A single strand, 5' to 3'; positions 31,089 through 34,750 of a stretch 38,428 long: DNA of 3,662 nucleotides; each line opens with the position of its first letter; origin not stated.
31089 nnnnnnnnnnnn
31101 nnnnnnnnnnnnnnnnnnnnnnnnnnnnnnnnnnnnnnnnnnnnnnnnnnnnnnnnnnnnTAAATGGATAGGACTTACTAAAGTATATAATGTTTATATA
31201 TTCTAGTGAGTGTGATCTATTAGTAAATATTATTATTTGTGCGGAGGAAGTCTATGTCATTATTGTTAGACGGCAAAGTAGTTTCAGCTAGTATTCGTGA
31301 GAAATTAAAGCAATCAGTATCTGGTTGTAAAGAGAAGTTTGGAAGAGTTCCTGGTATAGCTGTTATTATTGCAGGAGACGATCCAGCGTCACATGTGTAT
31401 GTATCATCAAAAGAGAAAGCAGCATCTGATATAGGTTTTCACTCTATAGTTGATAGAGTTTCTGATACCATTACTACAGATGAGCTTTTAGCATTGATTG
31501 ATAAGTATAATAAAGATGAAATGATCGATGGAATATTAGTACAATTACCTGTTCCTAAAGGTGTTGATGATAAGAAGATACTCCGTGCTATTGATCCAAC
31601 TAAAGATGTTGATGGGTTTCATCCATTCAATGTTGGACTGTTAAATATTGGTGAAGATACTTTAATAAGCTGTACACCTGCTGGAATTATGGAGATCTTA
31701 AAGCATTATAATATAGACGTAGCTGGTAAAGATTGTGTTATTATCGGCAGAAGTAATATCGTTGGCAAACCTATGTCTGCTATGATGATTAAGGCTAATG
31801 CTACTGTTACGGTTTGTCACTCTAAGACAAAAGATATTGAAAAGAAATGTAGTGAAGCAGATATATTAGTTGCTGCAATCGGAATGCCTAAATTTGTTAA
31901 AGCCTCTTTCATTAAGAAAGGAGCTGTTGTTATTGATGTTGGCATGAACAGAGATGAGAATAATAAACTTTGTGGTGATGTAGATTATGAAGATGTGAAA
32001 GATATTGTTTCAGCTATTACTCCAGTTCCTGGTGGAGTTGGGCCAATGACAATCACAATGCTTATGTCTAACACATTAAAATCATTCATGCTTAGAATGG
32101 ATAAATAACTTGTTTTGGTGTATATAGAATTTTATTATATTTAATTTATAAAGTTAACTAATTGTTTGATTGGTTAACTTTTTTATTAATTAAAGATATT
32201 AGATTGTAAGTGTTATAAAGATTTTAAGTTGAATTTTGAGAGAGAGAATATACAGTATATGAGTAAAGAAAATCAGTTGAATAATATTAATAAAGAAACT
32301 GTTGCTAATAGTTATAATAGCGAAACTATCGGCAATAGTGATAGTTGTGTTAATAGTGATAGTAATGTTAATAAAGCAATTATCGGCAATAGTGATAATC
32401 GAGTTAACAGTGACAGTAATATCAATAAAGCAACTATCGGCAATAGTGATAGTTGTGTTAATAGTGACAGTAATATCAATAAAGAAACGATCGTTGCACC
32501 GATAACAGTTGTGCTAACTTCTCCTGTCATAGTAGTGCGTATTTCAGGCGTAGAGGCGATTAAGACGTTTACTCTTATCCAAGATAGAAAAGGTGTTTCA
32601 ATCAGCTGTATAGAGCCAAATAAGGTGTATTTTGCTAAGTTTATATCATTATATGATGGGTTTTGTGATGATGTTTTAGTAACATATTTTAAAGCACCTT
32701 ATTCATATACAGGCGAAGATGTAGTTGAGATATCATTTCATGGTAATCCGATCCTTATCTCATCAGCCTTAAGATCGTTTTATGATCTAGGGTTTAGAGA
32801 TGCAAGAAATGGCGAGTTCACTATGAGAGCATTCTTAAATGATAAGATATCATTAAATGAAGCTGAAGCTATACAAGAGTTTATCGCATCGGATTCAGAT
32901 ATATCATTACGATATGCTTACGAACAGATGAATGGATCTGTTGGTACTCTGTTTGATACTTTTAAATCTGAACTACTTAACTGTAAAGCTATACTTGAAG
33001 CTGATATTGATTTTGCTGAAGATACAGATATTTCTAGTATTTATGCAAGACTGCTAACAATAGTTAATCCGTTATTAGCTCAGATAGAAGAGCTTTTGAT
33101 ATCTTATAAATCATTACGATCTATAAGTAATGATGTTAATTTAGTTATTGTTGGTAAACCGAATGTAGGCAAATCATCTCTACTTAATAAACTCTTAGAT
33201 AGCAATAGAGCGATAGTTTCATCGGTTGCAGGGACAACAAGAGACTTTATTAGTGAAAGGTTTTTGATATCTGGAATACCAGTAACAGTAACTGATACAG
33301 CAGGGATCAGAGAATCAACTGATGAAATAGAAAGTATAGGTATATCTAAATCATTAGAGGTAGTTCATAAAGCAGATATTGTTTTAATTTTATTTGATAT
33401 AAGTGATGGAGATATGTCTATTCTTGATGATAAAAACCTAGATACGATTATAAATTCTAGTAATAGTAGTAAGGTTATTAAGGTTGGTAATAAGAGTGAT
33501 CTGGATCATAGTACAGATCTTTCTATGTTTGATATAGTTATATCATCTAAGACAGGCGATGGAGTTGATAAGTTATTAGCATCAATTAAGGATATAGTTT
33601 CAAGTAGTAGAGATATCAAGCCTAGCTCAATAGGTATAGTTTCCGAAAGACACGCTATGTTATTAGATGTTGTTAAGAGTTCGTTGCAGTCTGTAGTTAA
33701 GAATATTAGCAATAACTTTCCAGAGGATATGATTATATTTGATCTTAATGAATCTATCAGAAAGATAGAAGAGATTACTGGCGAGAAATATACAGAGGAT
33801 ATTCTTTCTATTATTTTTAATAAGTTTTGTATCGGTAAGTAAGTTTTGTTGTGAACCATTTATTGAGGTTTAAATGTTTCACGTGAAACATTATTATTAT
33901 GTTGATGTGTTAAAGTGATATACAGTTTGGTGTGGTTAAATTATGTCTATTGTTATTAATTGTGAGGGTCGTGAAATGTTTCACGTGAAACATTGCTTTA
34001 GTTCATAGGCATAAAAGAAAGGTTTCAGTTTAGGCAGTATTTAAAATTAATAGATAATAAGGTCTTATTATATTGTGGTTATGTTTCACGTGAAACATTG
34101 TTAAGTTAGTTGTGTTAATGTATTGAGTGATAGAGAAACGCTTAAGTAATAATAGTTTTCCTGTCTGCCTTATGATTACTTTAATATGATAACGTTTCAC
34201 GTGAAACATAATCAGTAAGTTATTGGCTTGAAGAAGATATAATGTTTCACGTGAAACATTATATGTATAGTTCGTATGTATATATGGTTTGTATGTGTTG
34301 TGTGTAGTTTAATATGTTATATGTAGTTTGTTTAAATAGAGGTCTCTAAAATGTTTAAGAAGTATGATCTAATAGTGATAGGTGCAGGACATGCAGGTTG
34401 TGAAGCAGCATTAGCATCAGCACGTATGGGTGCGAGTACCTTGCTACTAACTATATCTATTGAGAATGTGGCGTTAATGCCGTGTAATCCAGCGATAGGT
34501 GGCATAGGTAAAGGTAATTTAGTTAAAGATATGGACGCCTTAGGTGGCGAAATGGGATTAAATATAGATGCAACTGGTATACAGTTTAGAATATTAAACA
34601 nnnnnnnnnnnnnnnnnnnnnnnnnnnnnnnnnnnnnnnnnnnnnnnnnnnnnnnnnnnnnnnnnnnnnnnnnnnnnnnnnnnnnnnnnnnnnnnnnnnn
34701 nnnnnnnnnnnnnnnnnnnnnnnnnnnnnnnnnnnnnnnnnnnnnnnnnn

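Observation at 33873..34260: Five consensus parS palindromes packed into one ~390-bp spacer between mnmE and mnmG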

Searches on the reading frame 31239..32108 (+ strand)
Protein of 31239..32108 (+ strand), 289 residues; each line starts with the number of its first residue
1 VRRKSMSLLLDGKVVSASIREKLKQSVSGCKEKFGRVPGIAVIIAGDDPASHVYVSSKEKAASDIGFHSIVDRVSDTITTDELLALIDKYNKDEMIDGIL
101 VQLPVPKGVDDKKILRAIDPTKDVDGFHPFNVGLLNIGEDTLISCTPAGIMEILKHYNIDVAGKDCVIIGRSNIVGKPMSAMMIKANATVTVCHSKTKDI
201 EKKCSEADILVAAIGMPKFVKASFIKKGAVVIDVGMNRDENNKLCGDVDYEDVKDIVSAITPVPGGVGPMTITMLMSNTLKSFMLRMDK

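Call 4: search_protein_families(library=ncbifam, proteins=[window:31239-32108:+])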
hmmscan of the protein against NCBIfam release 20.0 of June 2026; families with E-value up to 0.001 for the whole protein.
window:31239-32108:+ (289 aa): 30 families (the best 25 are shown)
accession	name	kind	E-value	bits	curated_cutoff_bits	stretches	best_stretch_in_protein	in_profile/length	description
NF010776.0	PRK14179.1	equivalog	2.1e-122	407.7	445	1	6-287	1-282/284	bifunctional methylenetetrahydrofolate dehydrogenase/methenyltetrahydrofolate cyclohydrolase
NF010787.0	PRK14191.1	equivalog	8.9e-116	386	423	1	9-287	3-281/285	bifunctional methylenetetrahydrofolate dehydrogenase/methenyltetrahydrofolate cyclohydrolase FolD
NF010781.0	PRK14184.1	equivalog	1.7e-115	385.1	438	1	8-287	2-284/286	bifunctional 5,10-methylene-tetrahydrofolate dehydrogenase/ 5,10-methylene-tetrahydrofolate cyclohydrolase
NF010783.0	PRK14186.1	equivalog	3.1e-112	374.5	333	1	6-287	1-286/297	bifunctional methylenetetrahydrofolate dehydrogenase/methenyltetrahydrofolate cyclohydrolase FolD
NF010786.0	PRK14189.1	subfamily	8.1e-110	366.4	421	1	8-282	4-277/285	bifunctional methylenetetrahydrofolate dehydrogenase/methenyltetrahydrofolate cyclohydrolase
NF010785.0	PRK14188.1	subfamily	8.3e-110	366.4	396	1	7-282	3-285/297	bifunctional methylenetetrahydrofolate dehydrogenase/methenyltetrahydrofolate cyclohydrolase FolD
NF008058.0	PRK10792.1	equivalog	7.2e-109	363.2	355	1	9-283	5-279/285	bifunctional methylenetetrahydrofolate dehydrogenase/methenyltetrahydrofolate cyclohydrolase FolD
NF010780.0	PRK14183.1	equivalog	2.1e-104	348.8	480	1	9-283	3-277/283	bifunctional 5,10-methylene-tetrahydrofolate dehydrogenase/ 5,10-methylene-tetrahydrofolate cyclohydrolase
NF010766.0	PRK14169.1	equivalog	2.5e-104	348.7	450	1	7-281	2-275/283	bifunctional methylenetetrahydrofolate dehydrogenase/methenyltetrahydrofolate cyclohydrolase FolD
NF010765.0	PRK14168.1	equivalog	8.1e-103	343.7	501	1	9-286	5-294/297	bifunctional methylenetetrahydrofolate dehydrogenase/methenyltetrahydrofolate cyclohydrolase FolD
NF010771.0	PRK14174.1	equivalog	1.4e-102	342.9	530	1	8-284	2-290/295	bifunctional 5,10-methylene-tetrahydrofolate dehydrogenase/ 5,10-methylene-tetrahydrofolate cyclohydrolase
NF010772.0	PRK14175.1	equivalog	1.6e-99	332.8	459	1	9-282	5-277/286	bifunctional methylenetetrahydrofolate dehydrogenase/methenyltetrahydrofolate cyclohydrolase FolD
NF010770.0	PRK14173.1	equivalog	2e-99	332.4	411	1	9-288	5-283/287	bifunctional 5,10-methylene-tetrahydrofolate dehydrogenase/ 5,10-methylene-tetrahydrofolate cyclohydrolase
NF010782.0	PRK14185.1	equivalog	6e-98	327.8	507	1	9-281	3-285/293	bifunctional methylenetetrahydrofolate dehydrogenase/methenyltetrahydrofolate cyclohydrolase FolD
NF010775.0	PRK14178.1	equivalog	9.3e-98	326.9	465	1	9-287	2-275/279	bifunctional methylenetetrahydrofolate dehydrogenase/methenyltetrahydrofolate cyclohydrolase FolD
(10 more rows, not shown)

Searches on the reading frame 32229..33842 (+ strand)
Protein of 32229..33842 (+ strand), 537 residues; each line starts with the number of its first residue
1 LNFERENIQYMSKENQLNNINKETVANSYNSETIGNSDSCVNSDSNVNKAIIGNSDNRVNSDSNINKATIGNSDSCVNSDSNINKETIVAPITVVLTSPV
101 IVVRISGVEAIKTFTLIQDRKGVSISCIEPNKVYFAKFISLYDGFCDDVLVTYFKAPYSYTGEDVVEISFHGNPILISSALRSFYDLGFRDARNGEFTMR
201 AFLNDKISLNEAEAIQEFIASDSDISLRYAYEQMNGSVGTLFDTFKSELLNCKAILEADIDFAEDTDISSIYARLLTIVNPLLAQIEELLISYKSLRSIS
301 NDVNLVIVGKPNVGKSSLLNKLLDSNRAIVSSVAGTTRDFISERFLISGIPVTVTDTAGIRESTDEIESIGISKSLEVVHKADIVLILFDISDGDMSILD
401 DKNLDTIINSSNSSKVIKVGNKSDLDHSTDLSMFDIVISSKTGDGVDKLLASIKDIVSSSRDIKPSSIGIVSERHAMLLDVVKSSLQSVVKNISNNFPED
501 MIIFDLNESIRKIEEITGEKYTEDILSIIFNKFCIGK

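Call 4: search_protein_families(library=ncbifam, proteins=[window:32229-33842:+])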
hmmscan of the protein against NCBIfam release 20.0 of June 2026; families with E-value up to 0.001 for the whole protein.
window:32229-33842:+ (537 aa): 15 families
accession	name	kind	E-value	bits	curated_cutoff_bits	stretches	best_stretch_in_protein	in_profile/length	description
NF003661.0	PRK05291.1-3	equivalog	8.3e-106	355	380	1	85-537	3-448/448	tRNA uridine-5-carboxymethylaminomethyl(34) synthesis GTPase MnmE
TIGR00450.1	mnmE_trmE_thdF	equivalog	3.2e-96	323.1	252.6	1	93-537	2-446/446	tRNA uridine-5-carboxymethylaminomethyl(34) synthesis GTPase MnmE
TIGR03594.1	GTPase_EngA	equivalog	2.1e-31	109.4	306.7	1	280-429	150-303/432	ribosome biogenesis GTPase Der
TIGR00231.1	small_GTP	domain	2.3e-23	82.8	42.5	1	301-431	2-128/164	GTP-binding protein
TIGR03918.1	GTP_HydF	equivalog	8.2e-21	74.3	325.55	1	301-476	6-186/392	[FeFe] hydrogenase H-cluster maturation GTPase HydF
NF007071.0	PRK09518.1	equivalog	2.2e-19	69.4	953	1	294-432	436-574/706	bifunctional cytidylate kinase/GTPase Der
NF002828.0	PRK03003.1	equivalog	7.9e-19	67.6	631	1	302-425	213-336/477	ribosome biogenesis GTPase Der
NF000908.1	PRK00089.1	equivalog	1.5e-18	67.1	237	1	306-520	7-195/291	GTPase Era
TIGR00436.1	era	equivalog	5.3e-13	48.9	116.25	1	306-424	4-118/270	GTPase Era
TIGR03596.1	GTPase_YlqF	equivalog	2.2e-09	37.1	208.2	1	281-360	93-173/276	ribosome biogenesis GTPase YlqF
TIGR03156.1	GTP_HflX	equivalog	2.5e-09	36.5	216.75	1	283-455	170-349/351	GTPase HflX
TIGR03597.1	GTPase_YqeH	equivalog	1.1e-06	28.1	297.4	1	296-401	149-256/361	ribosome biogenesis GTPase YqeH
TIGR03598.1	GTPase_YsxC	equivalog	2.8e-06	27.1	124.45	1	290-339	4-56/186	ribosome biogenesis GTP-binding protein YihA/YsxC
TIGR00437.1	feoB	equivalog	4.3e-06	25.7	315.65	1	309-390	1-81/594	ferrous iron transport protein B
TIGR00993.1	3a0901s04IAP86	subfamily_domain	9.1e-05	20.8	660.7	1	302-386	118-206/763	chloroplast protein import component Toc86/159, G and M domains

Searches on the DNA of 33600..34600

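Call 49: search_rna_families(source=window, start=33600, end=34600, threshold=evalue, max_evalue=1)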
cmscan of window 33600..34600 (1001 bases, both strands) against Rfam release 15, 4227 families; matches with E-value up to 1: 5.
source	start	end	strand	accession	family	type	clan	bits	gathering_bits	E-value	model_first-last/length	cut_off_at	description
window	33690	33812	-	RF04358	Plastid-ndhA-ndhB-3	Intron;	CL00155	25.9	90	0.91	1-171/171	no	Plastid-ndhA-ndhB-3 group II-D5 intron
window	34189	34264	+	RF03601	MIR7993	Gene; miRNA;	-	23.5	100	0.14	1-138/138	no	MIR7993 microRNA precursor family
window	34176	34273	+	RF00801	mir-280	Gene; miRNA;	-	23.1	70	0.18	1-83/83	no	mir-280 microRNA precursor family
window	34188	34261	-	RF04130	MIR7996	Gene; miRNA;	-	21.3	119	0.38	1-190/190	no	MIR7996 microRNA precursor family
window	34179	34272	+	RF04199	MIR6027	Gene; miRNA;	-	21.1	95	0.099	1-159/159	no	MIR6027 microRNA precursor family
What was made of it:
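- On Intrinsic terminator or Rfam RNA element: The best Rfam score is 25.9 bits against a gathering score of 90 (call 49).
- No Rfam family approaches its gathering score (call 49).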
